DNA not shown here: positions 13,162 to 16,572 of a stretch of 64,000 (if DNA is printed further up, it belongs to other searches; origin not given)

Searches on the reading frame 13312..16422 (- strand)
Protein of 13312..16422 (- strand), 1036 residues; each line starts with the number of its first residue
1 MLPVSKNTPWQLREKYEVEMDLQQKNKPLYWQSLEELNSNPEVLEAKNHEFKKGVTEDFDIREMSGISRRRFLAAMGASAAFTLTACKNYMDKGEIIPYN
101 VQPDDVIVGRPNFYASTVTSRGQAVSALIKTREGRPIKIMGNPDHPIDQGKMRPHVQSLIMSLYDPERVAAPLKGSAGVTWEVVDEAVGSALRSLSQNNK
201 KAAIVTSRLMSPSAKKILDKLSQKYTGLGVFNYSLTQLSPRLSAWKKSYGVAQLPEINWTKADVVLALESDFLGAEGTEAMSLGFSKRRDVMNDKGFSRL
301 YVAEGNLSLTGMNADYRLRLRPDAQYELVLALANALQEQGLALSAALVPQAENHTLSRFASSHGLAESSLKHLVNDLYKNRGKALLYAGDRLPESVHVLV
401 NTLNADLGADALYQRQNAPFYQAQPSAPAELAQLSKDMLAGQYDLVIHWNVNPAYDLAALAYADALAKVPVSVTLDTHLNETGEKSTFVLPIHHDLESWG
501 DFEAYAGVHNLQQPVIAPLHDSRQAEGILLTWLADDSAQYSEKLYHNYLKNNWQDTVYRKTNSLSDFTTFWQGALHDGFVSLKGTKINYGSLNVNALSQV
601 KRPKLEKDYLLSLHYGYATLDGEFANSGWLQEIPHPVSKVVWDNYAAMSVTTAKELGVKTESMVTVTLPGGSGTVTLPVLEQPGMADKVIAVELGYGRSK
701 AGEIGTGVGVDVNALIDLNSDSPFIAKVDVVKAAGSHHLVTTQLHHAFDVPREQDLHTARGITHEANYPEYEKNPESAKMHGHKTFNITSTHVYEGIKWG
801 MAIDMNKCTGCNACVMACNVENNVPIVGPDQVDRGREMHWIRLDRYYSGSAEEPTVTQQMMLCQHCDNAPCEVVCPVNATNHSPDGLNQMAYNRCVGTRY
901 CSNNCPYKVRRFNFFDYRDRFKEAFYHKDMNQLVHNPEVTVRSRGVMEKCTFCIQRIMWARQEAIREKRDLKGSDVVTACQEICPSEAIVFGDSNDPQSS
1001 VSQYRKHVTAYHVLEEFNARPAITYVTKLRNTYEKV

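Call 44: search_protein_families(library=pfam, proteins=[window:13312-16422:-], max_evalue=0.00001)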
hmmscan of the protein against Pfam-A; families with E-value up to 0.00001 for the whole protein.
window:13312-16422:- (1036 aa): 3 families
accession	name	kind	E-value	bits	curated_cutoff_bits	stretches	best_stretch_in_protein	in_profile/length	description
PF12838.12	Fer4_7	-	4.7e-13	49.8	27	1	807-879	1-52/52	4Fe-4S dicluster domain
PF13183.11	Fer4_8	-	6.8e-08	33.4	27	0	805-878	2-67/68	4Fe-4S dicluster domain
PF13247.11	Fer4_11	-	1.4e-06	28.9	26.2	1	862-913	9-62/100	4Fe-4S dicluster domain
